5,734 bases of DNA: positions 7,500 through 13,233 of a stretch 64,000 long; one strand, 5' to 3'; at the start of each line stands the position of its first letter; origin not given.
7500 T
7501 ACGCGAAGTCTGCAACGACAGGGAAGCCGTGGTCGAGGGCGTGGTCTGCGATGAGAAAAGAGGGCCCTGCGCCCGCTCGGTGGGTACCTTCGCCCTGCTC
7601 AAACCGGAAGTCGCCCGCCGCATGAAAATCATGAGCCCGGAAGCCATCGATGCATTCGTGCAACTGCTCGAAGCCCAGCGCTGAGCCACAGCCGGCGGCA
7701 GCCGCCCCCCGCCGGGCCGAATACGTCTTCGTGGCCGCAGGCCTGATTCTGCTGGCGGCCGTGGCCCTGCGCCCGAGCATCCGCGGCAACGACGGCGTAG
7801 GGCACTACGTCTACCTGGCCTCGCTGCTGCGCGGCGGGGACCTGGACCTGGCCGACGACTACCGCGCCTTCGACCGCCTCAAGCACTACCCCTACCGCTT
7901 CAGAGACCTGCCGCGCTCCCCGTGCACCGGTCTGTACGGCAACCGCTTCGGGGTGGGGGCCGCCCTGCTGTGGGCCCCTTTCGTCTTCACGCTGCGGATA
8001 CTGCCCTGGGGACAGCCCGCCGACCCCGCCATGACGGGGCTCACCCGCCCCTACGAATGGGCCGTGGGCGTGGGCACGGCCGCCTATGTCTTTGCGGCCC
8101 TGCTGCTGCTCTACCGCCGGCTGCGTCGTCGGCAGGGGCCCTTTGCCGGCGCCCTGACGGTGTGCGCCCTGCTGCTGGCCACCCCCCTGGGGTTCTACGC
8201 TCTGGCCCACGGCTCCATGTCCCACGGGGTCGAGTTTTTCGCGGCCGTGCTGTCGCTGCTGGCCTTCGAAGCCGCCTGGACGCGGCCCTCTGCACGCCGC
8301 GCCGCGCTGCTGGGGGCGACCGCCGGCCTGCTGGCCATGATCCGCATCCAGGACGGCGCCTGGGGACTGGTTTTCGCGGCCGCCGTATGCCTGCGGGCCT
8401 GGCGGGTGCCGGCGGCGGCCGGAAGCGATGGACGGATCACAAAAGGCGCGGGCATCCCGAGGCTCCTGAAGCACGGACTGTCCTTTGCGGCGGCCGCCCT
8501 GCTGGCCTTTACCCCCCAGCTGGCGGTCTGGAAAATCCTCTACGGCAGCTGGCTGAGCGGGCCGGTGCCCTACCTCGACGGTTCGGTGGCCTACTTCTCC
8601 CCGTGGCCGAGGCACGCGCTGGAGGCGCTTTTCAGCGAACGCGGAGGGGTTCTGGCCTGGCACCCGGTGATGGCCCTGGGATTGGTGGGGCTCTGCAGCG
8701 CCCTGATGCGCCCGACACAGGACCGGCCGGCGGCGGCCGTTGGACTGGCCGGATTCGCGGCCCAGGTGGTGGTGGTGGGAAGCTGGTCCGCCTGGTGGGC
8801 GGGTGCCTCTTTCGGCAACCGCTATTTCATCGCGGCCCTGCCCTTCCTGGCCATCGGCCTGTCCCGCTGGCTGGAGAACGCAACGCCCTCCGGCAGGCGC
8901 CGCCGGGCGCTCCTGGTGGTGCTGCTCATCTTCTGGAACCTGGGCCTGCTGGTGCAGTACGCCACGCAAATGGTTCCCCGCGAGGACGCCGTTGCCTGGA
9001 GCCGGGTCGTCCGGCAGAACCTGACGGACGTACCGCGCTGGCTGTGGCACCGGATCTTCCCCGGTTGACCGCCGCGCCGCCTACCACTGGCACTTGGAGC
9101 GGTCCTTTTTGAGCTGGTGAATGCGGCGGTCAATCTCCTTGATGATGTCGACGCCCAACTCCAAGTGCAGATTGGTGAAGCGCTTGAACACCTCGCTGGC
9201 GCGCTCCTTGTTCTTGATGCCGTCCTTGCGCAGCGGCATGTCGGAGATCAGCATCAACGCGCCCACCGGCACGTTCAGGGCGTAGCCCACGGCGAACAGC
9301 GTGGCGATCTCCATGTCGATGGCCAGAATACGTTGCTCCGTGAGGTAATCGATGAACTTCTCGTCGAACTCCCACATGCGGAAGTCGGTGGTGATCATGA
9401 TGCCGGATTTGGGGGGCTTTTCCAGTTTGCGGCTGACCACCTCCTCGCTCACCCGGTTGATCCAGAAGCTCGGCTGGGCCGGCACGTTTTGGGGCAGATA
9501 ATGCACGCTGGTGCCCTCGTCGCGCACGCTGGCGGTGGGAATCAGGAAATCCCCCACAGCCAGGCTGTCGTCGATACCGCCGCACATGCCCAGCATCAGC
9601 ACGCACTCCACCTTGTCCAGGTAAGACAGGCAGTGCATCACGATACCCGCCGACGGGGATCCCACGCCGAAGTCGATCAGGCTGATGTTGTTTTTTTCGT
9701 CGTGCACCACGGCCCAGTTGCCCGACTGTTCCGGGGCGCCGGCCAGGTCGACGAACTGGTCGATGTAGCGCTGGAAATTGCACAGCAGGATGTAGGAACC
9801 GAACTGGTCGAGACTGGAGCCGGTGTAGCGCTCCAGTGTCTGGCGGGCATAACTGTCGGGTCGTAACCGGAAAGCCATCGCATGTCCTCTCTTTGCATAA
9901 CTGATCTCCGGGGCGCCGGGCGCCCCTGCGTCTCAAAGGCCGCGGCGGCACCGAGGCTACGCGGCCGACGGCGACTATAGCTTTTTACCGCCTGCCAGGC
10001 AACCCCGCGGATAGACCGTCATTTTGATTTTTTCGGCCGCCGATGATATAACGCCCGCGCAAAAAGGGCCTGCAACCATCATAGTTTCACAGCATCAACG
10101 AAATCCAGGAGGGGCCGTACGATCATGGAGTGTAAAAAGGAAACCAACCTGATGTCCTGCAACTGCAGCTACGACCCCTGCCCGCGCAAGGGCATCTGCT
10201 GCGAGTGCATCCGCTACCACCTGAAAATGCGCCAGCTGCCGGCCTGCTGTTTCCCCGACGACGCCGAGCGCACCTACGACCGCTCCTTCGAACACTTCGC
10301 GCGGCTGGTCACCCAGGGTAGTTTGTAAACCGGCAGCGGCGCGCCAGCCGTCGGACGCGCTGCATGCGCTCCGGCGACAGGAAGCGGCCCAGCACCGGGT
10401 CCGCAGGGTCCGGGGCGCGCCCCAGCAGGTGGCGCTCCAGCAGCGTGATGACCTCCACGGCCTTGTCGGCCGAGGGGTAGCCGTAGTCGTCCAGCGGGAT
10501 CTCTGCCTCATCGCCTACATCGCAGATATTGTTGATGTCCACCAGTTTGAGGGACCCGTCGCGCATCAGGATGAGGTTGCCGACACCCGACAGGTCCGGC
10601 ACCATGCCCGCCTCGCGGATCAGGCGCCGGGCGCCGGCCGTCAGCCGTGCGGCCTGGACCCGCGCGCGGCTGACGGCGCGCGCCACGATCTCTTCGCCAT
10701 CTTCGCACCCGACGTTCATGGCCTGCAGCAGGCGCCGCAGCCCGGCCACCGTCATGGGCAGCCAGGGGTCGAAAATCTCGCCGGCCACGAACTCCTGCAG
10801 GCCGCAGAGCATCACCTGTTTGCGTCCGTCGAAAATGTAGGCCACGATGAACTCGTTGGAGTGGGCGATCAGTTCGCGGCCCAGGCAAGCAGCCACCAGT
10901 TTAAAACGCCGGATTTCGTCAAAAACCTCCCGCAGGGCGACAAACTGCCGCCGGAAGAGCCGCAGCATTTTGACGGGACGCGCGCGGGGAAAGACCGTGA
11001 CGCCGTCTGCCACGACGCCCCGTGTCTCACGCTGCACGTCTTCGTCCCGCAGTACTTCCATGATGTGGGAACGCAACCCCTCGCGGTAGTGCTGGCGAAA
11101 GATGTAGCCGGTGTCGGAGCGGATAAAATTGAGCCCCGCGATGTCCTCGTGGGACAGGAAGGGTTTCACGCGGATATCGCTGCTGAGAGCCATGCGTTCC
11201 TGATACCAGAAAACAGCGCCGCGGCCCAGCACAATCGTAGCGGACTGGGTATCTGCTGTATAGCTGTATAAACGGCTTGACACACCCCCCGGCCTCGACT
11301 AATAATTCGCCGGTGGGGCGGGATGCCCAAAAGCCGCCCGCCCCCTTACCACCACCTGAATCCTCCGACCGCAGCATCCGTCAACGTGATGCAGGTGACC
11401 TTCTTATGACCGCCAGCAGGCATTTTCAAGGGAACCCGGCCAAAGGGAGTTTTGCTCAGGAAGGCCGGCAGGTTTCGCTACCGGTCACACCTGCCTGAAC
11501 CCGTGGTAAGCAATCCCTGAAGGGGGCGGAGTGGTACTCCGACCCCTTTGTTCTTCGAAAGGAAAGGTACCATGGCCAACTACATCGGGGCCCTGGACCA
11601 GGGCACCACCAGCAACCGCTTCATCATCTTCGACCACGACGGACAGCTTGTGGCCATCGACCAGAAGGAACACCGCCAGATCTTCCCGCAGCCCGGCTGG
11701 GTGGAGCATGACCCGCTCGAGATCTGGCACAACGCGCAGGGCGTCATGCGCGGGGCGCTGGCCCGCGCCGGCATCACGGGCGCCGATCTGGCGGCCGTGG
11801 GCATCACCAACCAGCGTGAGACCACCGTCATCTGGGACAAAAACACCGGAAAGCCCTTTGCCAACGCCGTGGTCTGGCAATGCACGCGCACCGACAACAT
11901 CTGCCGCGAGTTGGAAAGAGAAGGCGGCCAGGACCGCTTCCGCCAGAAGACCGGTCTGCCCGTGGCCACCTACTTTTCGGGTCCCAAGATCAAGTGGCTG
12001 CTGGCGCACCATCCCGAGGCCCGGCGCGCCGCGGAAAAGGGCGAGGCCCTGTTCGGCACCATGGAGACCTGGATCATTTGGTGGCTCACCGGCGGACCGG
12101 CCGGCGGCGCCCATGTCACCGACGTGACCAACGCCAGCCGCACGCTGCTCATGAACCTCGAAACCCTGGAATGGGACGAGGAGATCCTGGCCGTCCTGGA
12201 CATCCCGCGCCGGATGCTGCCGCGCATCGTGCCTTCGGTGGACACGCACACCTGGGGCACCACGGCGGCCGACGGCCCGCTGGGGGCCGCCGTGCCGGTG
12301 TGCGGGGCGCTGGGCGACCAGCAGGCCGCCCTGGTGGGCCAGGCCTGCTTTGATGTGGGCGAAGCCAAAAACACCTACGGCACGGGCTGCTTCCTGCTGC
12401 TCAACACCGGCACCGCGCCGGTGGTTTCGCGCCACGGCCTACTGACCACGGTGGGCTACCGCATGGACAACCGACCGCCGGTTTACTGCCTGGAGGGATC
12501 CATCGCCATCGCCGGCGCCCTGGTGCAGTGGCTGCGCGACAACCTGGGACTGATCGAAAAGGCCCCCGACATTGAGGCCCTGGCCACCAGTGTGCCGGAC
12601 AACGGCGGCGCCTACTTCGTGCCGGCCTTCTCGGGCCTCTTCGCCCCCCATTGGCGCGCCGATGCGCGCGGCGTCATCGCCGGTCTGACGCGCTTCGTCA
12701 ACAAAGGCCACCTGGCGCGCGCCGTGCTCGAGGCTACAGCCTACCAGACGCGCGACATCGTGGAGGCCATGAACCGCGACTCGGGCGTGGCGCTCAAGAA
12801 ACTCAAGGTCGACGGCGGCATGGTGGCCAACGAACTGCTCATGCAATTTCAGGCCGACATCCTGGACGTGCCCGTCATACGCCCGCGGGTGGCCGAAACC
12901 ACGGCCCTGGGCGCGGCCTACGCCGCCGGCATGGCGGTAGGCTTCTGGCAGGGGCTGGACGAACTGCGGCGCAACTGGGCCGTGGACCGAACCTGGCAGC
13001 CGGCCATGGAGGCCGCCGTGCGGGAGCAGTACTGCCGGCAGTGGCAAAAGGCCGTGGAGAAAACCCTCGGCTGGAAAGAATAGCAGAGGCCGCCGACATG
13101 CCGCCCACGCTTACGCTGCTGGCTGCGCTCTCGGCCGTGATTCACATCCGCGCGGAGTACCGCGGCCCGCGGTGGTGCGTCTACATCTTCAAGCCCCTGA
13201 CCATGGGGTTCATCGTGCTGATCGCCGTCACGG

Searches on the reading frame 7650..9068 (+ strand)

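Call 19: search_protein_families(library=ncbifam, proteins=[window:7650-9068:+], max_evalue=0.00001)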
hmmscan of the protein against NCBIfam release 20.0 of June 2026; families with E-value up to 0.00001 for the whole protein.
window:7650-9068:+ (472 aa): 1 family
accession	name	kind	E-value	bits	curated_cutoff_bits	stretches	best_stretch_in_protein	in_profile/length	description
NF047440.1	LA3751_2_3_fam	subfamily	3.9e-09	35.8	200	1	146-438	108-386/460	LA_3751/LA_3752 family putative glycosyltransferase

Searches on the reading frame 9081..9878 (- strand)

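Call 19: search_protein_families(library=ncbifam, proteins=[window:9081-9878:-], max_evalue=0.00001)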
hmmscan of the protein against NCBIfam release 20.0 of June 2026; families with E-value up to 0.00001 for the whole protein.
window:9081-9878:- (265 aa): 11 families
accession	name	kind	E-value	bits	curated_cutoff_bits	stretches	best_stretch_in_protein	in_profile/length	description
NF005500.0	PRK07115.1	equivalog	3e-83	279.1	264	1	10-258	10-256/261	AMP nucleosidase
TIGR01721.1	AMN-like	hypoth_equivalog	1.9e-79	266.6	307.2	1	10-260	6-257/269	AMP nucleosidase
NF006142.0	PRK08292.1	equivalog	5.1e-38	131.2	307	2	51-254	266-475/492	AMP nucleosidase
TIGR01717.1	AMP-nucleosdse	equivalog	1.7e-37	129.4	364.7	1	51-253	251-460/478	AMP nucleosidase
TIGR01718.1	Uridine-psphlse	equivalog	6.5e-14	51.9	280.3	1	62-165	52-153/245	uridine phosphorylase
TIGR00107.1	deoD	equivalog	6.7e-14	52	232.25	1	63-240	52-227/232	purine-nucleoside phosphorylase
NF008383.0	PRK11178.1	equivalog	4.9e-13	48.9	262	1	55-163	53-158/254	uridine phosphorylase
NF009914.0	PRK13374.1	subfamily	1.7e-12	47.4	338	1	63-241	56-232/235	DeoD-type purine-nucleoside phosphorylase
NF004489.0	PRK05819.1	subfamily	2e-12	46.9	230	1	63-240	56-231/236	DeoD-type purine-nucleoside phosphorylase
NF004079.0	PRK05584.1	equivalog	1.1e-08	34.9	169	1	61-214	39-199/232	5'-methylthioadenosine/adenosylhomocysteine nucleosidase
TIGR03468.1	HpnG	hypoth_equivalog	6e-06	26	187.1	1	71-213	28-156/212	hopanoid-associated phosphorylase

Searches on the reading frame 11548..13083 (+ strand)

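Call 19: search_protein_families(library=ncbifam, proteins=[window:11548-13083:+], max_evalue=0.00001)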
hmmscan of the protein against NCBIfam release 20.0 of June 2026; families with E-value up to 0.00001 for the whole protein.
window:11548-13083:+ (511 aa): 12 families
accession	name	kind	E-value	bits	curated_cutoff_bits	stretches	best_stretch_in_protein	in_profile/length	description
NF000756.0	PRK00047.1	subfamily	3.7e-231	767.8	498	1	9-510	3-498/502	glycerol kinase GlpK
TIGR01311.1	glycerol_kin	equivalog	6.7e-223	740.5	590.35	1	11-509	1-496/496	glycerol kinase GlpK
TIGR01312.1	XylB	equivalog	6.2e-62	209.7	380.25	1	16-494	3-470/481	xylulokinase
NF008187.0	PRK10939.1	equivalog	5.7e-39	134.1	528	1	10-507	3-504/521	autoinducer-2 kinase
TIGR01314.1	gntK_FGGY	equivalog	1.5e-38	132.6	648.55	1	13-489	2-475/505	gluconokinase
TIGR02628.1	fuculo_kin_coli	equivalog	6.4e-32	111.1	470.9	1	16-476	6-454/465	L-fuculokinase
NF011601.0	PRK15027.1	equivalog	1.4e-31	109.4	912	1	12-495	2-467/484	xylulokinase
TIGR01315.1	5C_CHO_kinase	subfamily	8.2e-24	84.2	408.7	1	325-490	354-519/541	FGGY family pentulose kinase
NF003154.0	PRK04123.1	equivalog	1.9e-18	66.5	428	1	366-491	394-521/554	ribulokinase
TIGR01234.1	L-ribulokinase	equivalog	4.3e-18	65.4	583.25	1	354-501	375-525/536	ribulokinase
TIGR02627.1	rhamnulo_kin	equivalog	2.9e-17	62.4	527.95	1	63-234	51-211/454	rhamnulokinase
NF007925.0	PRK10640.1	equivalog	4.8e-16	58.2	639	1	13-281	6-261/489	rhamnulokinase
